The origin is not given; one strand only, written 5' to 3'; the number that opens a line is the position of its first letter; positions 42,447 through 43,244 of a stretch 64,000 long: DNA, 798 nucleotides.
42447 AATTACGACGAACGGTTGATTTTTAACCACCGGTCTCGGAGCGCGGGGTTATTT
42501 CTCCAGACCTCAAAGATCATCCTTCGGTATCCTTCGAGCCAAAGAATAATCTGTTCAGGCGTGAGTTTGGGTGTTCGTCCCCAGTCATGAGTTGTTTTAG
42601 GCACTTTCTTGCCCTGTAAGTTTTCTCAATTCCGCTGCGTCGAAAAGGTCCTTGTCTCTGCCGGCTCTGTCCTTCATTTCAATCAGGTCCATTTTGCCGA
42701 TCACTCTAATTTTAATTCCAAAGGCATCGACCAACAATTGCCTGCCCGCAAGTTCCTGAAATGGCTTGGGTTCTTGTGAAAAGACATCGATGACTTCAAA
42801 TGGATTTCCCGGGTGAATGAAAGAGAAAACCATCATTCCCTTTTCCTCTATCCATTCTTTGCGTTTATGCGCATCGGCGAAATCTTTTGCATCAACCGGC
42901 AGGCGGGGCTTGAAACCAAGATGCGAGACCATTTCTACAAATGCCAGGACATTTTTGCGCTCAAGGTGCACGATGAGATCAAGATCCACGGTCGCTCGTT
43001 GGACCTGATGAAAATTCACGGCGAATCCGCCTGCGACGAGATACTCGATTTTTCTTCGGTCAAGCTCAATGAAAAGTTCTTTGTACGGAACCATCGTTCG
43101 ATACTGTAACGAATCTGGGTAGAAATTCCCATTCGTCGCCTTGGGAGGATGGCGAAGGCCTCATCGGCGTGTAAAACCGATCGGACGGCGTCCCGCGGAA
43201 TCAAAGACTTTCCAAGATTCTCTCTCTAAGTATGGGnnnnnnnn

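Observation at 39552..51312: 12-kb co-oriented respiratory supercluster interrupted by an NTase-fold gene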

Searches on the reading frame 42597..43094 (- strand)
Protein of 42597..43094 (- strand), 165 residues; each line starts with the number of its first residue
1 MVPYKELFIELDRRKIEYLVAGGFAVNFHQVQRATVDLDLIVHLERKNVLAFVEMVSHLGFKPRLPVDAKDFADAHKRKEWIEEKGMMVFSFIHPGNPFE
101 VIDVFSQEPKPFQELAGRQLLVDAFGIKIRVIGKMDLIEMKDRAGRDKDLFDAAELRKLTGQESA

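Call 4: search_protein_families(library=pfam, proteins=[window:42597-43094:-], max_evalue=0.01)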
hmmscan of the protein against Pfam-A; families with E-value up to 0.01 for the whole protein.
window:42597-43094:- (165 aa): 0 families

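Call 6: search_protein_families(library=pfam, proteins=[window:42597-43094:-], max_evalue=10)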
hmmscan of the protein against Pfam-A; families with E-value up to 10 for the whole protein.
window:42597-43094:- (165 aa): 2 families
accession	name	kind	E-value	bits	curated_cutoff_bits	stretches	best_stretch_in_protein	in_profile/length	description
PF08843.17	AbiEii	-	0.036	14.4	22.5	1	19-54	16-53/238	Nucleotidyl transferase AbiEii toxin, Type IV TA system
PF10706.15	Aminoglyc_resit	-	0.088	13.4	21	1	9-61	7-59/149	Aminoglycoside-2''-adenylyltransferase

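Call 7: search_protein_families(library=ncbifam, proteins=[window:42597-43094:-], max_evalue=1)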
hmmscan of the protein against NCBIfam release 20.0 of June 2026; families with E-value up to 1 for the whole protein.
window:42597-43094:- (165 aa): 0 families

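Call 15: find_homologous_proteins(query=window:42597-43094:-, max_evalue=0.001)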
Query window:42597-43094:- (165 aa): 109 proteins with E <= 0.001 among 136 candidates.
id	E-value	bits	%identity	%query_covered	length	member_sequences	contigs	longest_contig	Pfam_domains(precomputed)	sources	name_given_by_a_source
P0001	1.4e-85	303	99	85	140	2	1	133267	-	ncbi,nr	ncbi:MAG TPA: hypothetical protein VI895_01535 [Bdellovibrionota bacterium]|nr:hypothetical protein 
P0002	3.5e-69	250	70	99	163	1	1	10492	-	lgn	-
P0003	5.3e-68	246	72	96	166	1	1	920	PF08843.18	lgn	-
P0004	2.4e-64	234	68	96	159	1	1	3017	-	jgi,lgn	jgi:predicted nucleotidyltransferase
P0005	2.7e-64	234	69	96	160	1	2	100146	-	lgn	-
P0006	4.1e-64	233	66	96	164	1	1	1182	-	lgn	-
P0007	9.1e-64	232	68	96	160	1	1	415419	PF19502.6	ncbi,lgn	-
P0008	1.3e-63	232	65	96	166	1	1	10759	-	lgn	-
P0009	1.3e-63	232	66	96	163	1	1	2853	-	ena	-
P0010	2.0e-63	231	68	96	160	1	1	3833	-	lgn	-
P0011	4.5e-62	227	66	94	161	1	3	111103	-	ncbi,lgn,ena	-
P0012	1.6e-61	225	65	96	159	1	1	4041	-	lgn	-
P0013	2.5e-61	224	65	96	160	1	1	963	-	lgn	-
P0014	3.4e-61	224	66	96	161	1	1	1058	-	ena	-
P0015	4.1e-61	223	65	96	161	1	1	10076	-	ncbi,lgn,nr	ncbi:MAG: uncharacterized protein JWQ35_1598 [Bacteriovoracaceae bacterium]|nr:uncharacterized prote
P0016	5.4e-61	223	62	96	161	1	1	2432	PF09970.16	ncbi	-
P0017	5.5e-61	223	65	96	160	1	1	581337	-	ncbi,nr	ncbi:MAG: hypothetical protein IPM57_00600 [Oligoflexia bacterium]|nr:hypothetical protein [Oligofle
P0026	3.0e-59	217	63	96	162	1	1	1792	PF08843.18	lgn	-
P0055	5.5e-56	207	60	96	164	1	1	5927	PF19502.6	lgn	-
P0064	5.6e-55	204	59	95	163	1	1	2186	PF19502.6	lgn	-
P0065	6.1e-55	203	60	96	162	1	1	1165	PF08843.18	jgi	jgi:hypothetical protein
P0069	2.8e-54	201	59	96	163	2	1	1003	PF08843.18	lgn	-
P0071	3.4e-54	201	59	96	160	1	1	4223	PF19502.6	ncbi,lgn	-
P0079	7.9e-53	197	56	98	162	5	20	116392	-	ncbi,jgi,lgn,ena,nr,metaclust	ncbi:MAG: hypothetical protein A3G32_03395 [Deltaproteobacteria bacterium RIFCSPLOWO2_12_FULL_40_28]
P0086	3.8e-51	191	56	99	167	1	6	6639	PF08843.18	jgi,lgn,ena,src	-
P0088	1.9e-50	189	59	94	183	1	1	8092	PF19502.6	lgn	-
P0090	2.1e-50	189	56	96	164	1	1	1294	PF09970.16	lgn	-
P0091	5.0e-50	187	57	96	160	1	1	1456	PF19502.6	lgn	-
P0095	7.2e-48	180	58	96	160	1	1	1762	PF08843.18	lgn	-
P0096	1.4e-46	176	52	95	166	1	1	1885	PF08843.18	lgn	-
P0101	6.0e-32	129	42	95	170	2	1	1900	PF08843.18,PF19502.6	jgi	-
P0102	1.3e-31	128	45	95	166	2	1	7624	PF08843.18,PF09970.16,PF19502.6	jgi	jgi:hypothetical protein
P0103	3.0e-28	117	42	96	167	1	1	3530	PF19502.6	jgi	jgi:hypothetical protein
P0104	3.7e-28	116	42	83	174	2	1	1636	PF08843.18,PF09970.16,PF19502.6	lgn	-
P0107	1.8e-24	104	42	79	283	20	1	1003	PF08843.18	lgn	-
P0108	1.4e-23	101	40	87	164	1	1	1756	PF19502.6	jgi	jgi:hypothetical protein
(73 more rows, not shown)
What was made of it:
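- Closest known: Pfam DUF6036. Same: Some NTase1 homologues carry weak precomputed PF19502, PF09970 or PF08843 hits (call 15).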

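Call 16: find_encoding_contigs(protein=P0017, flank=6000, max_places=2)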
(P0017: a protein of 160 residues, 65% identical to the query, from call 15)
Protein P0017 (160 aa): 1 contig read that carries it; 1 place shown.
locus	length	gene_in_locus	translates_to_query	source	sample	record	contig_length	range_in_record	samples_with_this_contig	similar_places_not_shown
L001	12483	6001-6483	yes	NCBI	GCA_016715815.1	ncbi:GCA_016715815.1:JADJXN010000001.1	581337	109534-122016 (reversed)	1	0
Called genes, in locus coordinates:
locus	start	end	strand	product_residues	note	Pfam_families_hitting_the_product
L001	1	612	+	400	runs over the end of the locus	-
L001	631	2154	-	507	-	-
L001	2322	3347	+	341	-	PF01408:GFO_IDH_MocA, PF02894:GFO_IDH_MocA_C, PF22725:GFO_IDH_MocA_C3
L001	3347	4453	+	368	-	PF00155:Aminotran_1_2 (weak), PF01041:DegT_DnrJ_EryC1, PF00266:Aminotran_5 (weak), PF01212:Beta_elim_lyase (weak), PF01053:Cys_Met_Meta_PP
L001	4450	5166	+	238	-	PF00535:Glycos_transf_2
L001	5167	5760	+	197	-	PF25084:LbH_EIF2B (weak), PF25087:GMPPB_C (weak), PF00132:Hexapep, PF14602:Hexapep_2 (weak), PF00132:Hexapep (weak), PF14602:Hexapep_2 (weak)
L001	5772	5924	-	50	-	-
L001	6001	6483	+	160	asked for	-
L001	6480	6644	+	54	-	-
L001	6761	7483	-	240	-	PF01209:Ubie_methyltran (faint), PF13489:Methyltransf_23, PF13847:Methyltransf_31, PF08241:Methyltransf_11, PF08242:Methyltransf_12 (weak), PF13649:Methyltransf_25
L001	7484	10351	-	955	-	PF02347:GDC-P, PF00266:Aminotran_5 (faint), PF02347:GDC-P, PF21478:GcvP2_C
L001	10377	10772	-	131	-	PF01597:GCV_H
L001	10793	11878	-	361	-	PF01571:GCV_T, PF08669:GCV_T_C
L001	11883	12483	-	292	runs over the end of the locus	PF02219:MTHFR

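Call 17: find_encoding_contigs(protein=P0007, flank=6000, max_places=2)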
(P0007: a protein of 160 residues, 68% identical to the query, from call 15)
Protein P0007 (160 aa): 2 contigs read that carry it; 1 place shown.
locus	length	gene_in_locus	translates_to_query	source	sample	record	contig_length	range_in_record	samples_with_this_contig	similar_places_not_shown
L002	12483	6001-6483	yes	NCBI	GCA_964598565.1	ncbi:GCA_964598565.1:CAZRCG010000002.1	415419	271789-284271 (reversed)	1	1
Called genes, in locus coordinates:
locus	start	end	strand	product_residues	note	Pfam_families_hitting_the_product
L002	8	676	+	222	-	PF13568:OMP_b-brl_2 (weak)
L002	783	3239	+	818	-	-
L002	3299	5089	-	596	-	PF20148:DUF6531, PF25023:TEN_YD-shell, PF05593:RHS_repeat (faint)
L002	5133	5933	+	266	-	PF01790:LGT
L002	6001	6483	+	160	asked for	PF19502:DUF6036 (weak)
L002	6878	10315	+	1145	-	PF00004:AAA (weak)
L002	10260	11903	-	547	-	PF01636:APH (faint), PF03109:ABC1, PF27536:UbiB_helical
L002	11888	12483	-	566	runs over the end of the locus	PF00773:RNB, PF00575:S1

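Call 18: find_encoding_contigs(protein=P0079, flank=6000, max_places=3)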
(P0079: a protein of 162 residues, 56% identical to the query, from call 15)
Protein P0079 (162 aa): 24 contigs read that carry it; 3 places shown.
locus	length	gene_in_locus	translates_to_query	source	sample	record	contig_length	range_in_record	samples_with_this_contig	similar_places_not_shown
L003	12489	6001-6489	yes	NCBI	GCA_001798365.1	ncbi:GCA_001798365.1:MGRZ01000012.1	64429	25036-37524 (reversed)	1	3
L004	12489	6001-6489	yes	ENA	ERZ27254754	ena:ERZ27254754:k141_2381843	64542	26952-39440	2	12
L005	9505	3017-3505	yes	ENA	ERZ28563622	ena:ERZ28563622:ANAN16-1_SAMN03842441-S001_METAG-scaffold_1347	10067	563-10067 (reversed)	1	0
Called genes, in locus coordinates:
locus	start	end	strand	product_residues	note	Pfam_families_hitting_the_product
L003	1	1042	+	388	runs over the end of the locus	PF13173:AAA_14, PF13635:DUF4143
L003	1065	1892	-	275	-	PF13635:DUF4143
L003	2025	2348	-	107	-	PF03091:CutA1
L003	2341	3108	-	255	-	PF14371:DUF4412 (weak)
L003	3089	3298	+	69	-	-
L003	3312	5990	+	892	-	PF00330:Aconitase, PF00694:Aconitase_C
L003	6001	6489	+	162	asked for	-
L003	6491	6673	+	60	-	-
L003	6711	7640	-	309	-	PF00781:DAGK_cat, PF19279:YegS_C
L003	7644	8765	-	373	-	PF13183:Fer4_8, PF02754:CCG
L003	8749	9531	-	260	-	-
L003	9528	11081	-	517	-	PF01565:FAD_binding_4, PF02913:FAD-oxidase_C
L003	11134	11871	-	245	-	-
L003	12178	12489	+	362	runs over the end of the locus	PF13173:AAA_14, PF13635:DUF4143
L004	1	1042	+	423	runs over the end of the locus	PF13173:AAA_14, PF13635:DUF4143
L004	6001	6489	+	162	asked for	-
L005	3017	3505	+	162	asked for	-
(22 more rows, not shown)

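Call 22: search_protein_families(library=pfam, proteins=[L001:6480-6644:+, L002:6455-6649:+, L003:6491-6673:+], max_evalue=10)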
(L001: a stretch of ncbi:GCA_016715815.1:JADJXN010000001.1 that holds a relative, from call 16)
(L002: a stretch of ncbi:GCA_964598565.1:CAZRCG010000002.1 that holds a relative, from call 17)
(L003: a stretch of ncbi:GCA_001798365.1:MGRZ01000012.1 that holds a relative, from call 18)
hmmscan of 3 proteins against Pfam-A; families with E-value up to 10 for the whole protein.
L001:6480-6644:+ (54 aa): 1 family
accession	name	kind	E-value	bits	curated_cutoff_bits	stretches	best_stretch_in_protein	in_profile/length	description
PF23927.1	DUF7265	-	0.36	11.5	24.6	1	3-23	75-95/109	Domain of unknown function (DUF7265)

L002:6455-6649:+ (64 aa): 2 families
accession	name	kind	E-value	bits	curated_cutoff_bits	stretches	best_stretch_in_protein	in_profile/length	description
PF12912.12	N_NLPC_P60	-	0.058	13.9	25.4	1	11-56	39-84/118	NLPC_P60 stabilising domain, N term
PF25536.1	DUF7920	-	0.12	11.8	27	1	17-61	151-195/315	Domain of unknown function (DUF7920)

L003:6491-6673:+ (60 aa): 0 families

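Call 23: search_protein_families(library=padloc, proteins=[window:42597-43094:-, L002:6455-6649:+], max_evalue=1)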
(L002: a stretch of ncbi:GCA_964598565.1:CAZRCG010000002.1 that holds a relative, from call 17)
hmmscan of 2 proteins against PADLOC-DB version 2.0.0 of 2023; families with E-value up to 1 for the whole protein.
window:42597-43094:- (165 aa): 1 family
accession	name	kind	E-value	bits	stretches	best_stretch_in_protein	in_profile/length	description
PDLC02314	AbiEii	-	0.033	11.5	1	13-53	48-89/290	AbiEii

L002:6455-6649:+ (64 aa): 0 families

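Call 27: find_related_loci(query=A2, collection=genome_contigs, flank=5000)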
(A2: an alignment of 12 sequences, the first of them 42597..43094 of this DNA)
Query A2 (165 aa) in genome_contigs; peptide patterns used: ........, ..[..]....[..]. (x = any residue, [..] = any of these).
137 stretches matched a pattern; 19 encode a relative of the query (tblastn E <= 1e-3); 19 distinct loci.
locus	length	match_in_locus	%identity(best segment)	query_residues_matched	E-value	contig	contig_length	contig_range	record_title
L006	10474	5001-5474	68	1-158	1e-69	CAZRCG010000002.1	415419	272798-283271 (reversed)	MAG TPA_asm: uncultured Bacteriovoracaceae bacterium isolate SRP329715_co2_179 genome assembly, contig: NODE_19_length_4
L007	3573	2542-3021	63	1-160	3e-67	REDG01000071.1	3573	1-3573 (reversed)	MAG: Bradymonadales bacterium isolate DLM2.Bin98 NODE_46696_length_3573_cov_9.92382, whole genome shotgun sequence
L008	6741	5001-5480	64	1-160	1e-66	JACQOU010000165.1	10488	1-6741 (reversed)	MAG: Deltaproteobacteria bacterium isolate NC_groundwater_1289_Ag_S-0.2um_48_23 S_p2_S4_coassembly_k141_1474196, whole g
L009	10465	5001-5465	65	1-155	9e-67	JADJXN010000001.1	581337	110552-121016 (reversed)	MAG: Oligoflexia bacterium isolate Kalu_18-Q3-R12-55_MAXAC.131 tig00002166-10-5792790, whole genome shotgun sequence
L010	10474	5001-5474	65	1-158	8e-66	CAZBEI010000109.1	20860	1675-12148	MAG TPA_asm: uncultured Bdellovibrio sp. isolate binchicken_co203_640 genome assembly, contig: k141_4894012, whole genom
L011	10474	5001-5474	63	1-158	8e-66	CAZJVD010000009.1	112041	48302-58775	MAG TPA_asm: uncultured Oligoflexia bacterium isolate SRP178908_co1_53 genome assembly, contig: NODE_66_length_112041_co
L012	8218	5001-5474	62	1-158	2e-65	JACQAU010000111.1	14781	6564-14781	MAG: Deltaproteobacteria bacterium isolate NC_groundwater_924_Pr1_S-0.2um_37_11 Montesol18-Sp2_coassembly_scaffold_25995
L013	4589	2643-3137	59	1-165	1e-65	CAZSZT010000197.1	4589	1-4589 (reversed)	MAG TPA_asm: uncultured Bacteriovoracaceae bacterium isolate binchicken_co277_85 genome assembly, contig: NODE_16676_len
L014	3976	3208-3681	66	1-158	2e-65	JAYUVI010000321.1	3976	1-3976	MAG: Bdellovibrionales bacterium isolate GL124_DN_metabinner_1 GL124_DN_metabinner_1_320, whole genome shotgun sequence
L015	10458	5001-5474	65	1-158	5e-65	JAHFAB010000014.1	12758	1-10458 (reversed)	MAG: Bacteriovoracaceae bacterium isolate nzgw165 NODE_3253_length_12759_cov_2.597800, whole genome shotgun sequence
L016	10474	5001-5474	65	1-158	2e-64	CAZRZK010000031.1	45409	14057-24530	MAG TPA_asm: uncultured Pseudobdellovibrionaceae bacterium isolate SRP342105_co2_9 genome assembly, contig: NODE_741_len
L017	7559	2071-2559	59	1-163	2e-63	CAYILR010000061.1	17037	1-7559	MAG TPA_asm: uncultured Bacteriovoracaceae bacterium isolate ERP119705_co22_306 genome assembly, contig: NODE_2705_lengt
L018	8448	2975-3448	59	1-158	7e-62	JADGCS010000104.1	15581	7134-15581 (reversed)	MAG: Deltaproteobacteria bacterium isolate nXXbin1 nXX_bin1_NODE_104_length_15581_cov_3.648635, whole genome shotgun seq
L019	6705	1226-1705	59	1-160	4e-61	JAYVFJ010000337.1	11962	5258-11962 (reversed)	MAG: Chloracidobacterium sp. isolate GL44_Down_metabinner_2 GL44_Down_metabinner_2_336, whole genome shotgun sequence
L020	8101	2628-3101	59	1-158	4e-60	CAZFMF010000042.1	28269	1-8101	MAG TPA_asm: uncultured Pseudobdellovibrionaceae bacterium isolate SRP287051_co1_153 genome assembly, contig: NODE_2545_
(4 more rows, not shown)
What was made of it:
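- Conservation is high, at 55-70% identity across families of one phylum (calls 15, 27).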

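Call 29: search_solved_structures(query=A1, max_evalue=10, show_alignments=2)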
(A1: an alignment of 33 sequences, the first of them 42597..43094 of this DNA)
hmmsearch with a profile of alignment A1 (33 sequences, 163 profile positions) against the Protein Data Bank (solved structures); distinct sequences matched with E-value up to 10: 13.
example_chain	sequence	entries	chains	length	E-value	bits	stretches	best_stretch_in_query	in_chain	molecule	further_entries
8an4_A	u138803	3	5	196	1.7e-07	34.3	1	5-55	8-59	Bacterial toxin | Nucleotidyl transferase AbiEii/AbiGii toxin family protein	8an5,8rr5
5uvd_A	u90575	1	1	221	0.0035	20.2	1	7-51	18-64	Nucleotidyltransferase-like protein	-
1zxk_A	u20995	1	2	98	0.031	17.1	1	13-69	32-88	Cadherin-8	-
4hx0_A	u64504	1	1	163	0.13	15.1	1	4-42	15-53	Putative nucleotidyltransferase TM1012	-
2fcl_A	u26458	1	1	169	0.14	15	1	4-42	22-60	hypothetical protein TM1012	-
2ewr_A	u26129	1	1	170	0.14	14.9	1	4-42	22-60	hypothetical protein TM1012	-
2a62_A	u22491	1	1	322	0.15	14.9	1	13-69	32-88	Cadherin-8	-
4fo1_A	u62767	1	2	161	0.18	14.7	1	7-65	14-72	Lincosamide resistance protein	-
4wh5_A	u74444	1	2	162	0.18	14.6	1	7-65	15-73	Lincosamide resistance protein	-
5jcv_A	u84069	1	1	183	0.59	13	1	86-142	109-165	Lmo2181 protein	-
8sv9_A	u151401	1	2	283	1.4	11.7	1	21-55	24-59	Serine/threonine-protein kinase ULK1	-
9se8_A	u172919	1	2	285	1.5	11.7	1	21-55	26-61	Serine/threonine-protein kinase ULK1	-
4wno_A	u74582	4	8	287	1.5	11.7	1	21-55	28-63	Serine/threonine-protein kinase ULK1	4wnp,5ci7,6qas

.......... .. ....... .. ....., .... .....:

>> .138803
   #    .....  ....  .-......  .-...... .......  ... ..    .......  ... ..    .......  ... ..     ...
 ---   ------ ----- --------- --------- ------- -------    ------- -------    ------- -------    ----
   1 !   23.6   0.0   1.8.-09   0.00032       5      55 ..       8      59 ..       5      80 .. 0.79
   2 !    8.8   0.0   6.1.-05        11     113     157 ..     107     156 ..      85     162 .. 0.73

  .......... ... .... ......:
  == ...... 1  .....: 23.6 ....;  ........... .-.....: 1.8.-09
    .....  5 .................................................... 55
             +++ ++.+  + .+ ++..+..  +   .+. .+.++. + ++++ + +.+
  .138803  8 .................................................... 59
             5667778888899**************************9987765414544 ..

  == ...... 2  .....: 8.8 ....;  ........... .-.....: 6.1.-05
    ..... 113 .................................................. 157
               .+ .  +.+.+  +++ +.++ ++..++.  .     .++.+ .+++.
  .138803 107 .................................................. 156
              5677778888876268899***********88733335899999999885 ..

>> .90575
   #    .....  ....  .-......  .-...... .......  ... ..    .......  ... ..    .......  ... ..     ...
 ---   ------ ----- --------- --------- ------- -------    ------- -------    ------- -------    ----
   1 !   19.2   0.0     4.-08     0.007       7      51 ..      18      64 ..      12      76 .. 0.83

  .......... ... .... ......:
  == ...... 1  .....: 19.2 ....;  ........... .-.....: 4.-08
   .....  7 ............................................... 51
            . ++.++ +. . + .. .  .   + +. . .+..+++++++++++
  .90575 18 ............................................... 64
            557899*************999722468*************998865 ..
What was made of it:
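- On MenT / AbiEii NTase toxins (DUF1814, PF08843): The profile alignment to 8an4 places T35, D37, K141 and D152 at these positions (call 29).
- The sequence profile gives E 1.7e-7 over both motif regions (call 29). MenT1 matches both the N-terminal and the C-terminal K...D..D motif regions (call 29). The NTase carries the MenT-specific C-terminal K/D motif (call 29).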

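Call 36: predict_structure(alignment_id=A1)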
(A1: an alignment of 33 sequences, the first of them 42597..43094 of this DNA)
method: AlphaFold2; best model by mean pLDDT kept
length: 165 residues; sequences in the alignment: 33
mean_pLDDT: 94.4   pTM: 0.88
mean pLDDT of the five models: 94.4, 93.9, 93.7, 93.1, 93.0
residues with pLDDT >= 90: 145; 70-90: 14; 50-70: 5; < 50: 1
segments of 3 or more residues with pLDDT < 50: none
pLDDT, mean of each block of 10 residues (from residue 1): 87 98 95 91 99 98 97 98 97 92 98 98 96 97 94 93 59
secondary structure, 60 per line:
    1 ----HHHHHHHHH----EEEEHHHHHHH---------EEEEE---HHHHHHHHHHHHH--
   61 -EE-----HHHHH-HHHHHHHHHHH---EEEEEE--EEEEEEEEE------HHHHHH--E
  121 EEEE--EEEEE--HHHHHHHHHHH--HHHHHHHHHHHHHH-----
elements in order: H5-13 E18-21 H22-28 E38-42 H46-58 H69-73 H75-85 E89-94 E97-105 H112-117 E120-124 E127-131 H134-144 H147-160
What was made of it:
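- Checked: The NTase fold of 42597..43094 is confirmed by an AlphaFold model with pLDDT 94 (call 36).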

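Call 42: fold_search(model_id=the predicted structure, library=pdb)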
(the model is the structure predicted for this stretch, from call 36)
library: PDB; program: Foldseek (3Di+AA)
matches with E <= 10: 304; with E <= 0.001: 14
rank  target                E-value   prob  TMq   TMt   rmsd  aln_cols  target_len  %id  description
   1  8an5_B                2.4e-06  1.00  0.59  0.53   8.4       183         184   17  MenAT1 toxin-antitoxin complex (rv0078a-rv0078b) from Mycobacterium tuberculosis H37Rv (released 2023-08-02)
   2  8an4_B                6.3e-06  1.00  0.59  0.52   8.5       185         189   17  MenT1 toxin (rv0078a) from Mycobacterium tuberculosis H37Rv (released 2023-08-02)
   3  2ewr                  1.2e-05  1.00  0.65  0.68   3.6       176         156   13  Crystal structure of a putative nucleotidyltransferase (tm1012) from Thermotoga maritima at 1.60 A resolution (released 2005-12-06)
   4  8an5_A                1.4e-05  1.00  0.60  0.52   8.4       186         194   19  MenAT1 toxin-antitoxin complex (rv0078a-rv0078b) from Mycobacterium tuberculosis H37Rv (released 2023-08-02)
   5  2fcl                  2.0e-05  1.00  0.64  0.67   4.1       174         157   13  Crystal structure of a putative nucleotidyltransferase (tm1012) from Thermotoga maritima at 1.35 A resolution (released 2006-03-14)
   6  4fo1_A                3.4e-05  1.00  0.61  0.63   4.1       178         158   17  Crystal structure of lincosamide antibiotic adenylyltransferase LnuA, apo (released 2012-07-04)
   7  8an4_A                5.4e-05  1.00  0.60  0.51   9.0       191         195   16  MenT1 toxin (rv0078a) from Mycobacterium tuberculosis H37Rv (released 2023-08-02)
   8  8rr5                  9.2e-05  1.00  0.59  0.56   7.9       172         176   18  MenT1 toxin (rv0078a) from Mycobacterium tuberculosis H37Rv, phosphorylated at T39 (released 2024-09-11)
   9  5uvd                  9.2e-05  1.00  0.56  0.45   5.1       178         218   17  Crystal structure of an antigenic nucleotidyltransferase-like protein from Paracoccidioides brasiliensis (released 2018-01-31)
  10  5cfu                  2.7e-04  1.00  0.61  0.59   4.8       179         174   17  Crystal Structure of ANT(2")-Ia in complex with adenylyl-2"-tobramycin (released 2016-07-20)
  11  5kqj_MODEL_1_A        3.0e-04  1.00  0.57  0.52   4.3       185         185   17  Solution Structure of Antibiotic-Resistance Factor ANT(2'')-Ia Reveals Substrate-Regulated Conformation Dynami (released 2017-07-12)
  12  5cfs                  4.3e-04  1.00  0.59  0.56   5.2       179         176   17  Crystal Structure of ANT(2")-Ia in complex with AMPCPP and tobramycin (released 2016-03-16)
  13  4hx0                  4.6e-04  1.00  0.58  0.59   8.7       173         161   13  Crystal structure of a putative nucleotidyltransferase (TM1012) from Thermotoga maritima at 1.87 A resolution (released 2013-09-11)
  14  4wqk                  6.2e-04  1.00  0.58  0.55   4.5       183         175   17  Crystal structure of aminoglycoside nucleotidylyltransferase ANT(2")-Ia, apo form (released 2014-11-12)
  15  4xje                  1.2e-03  1.00  0.60  0.57   5.1       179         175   17  CRYSTAL STRUCTURE OF ANT(2") IN COMPLEX WITH AMP AND TOBRAMYCIN (released 2016-01-20)
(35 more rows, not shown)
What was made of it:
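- On MenT / AbiEii NTase toxins (DUF1814, PF08843): TM1012, LnuA and ANT(2'') score similarly (call 42).
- Closest known: MenAT1. Same: Best PDB match by both sequence profile and fold (calls 29, 42).
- Checked: Its best PDB matches are MenT1, TM1012, LnuA and ANT(2'')-Ia (call 42).
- Foldseek ranks 8an5/8an4 first, at E 2e-6 and TM about 0.6 (call 42). TM1012, LnuA and ANT(2'')-Ia score almost as well (call 42). Catalytic residues and fold match a known toxin best (calls 29, 42). LnuA (4fo1) and ANT(2'')-Ia (5cfu and others) are among the top fold matches, with TM 0.6 and lower rmsd than MenT1 (call 42).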

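Call 75: find_encoding_contigs(protein=P0001, flank=9000, max_places=1)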
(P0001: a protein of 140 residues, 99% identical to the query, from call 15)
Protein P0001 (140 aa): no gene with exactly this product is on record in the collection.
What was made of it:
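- Tried and rejected: The source record could not be retrieved through the annotated 140-aa product (call 75).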
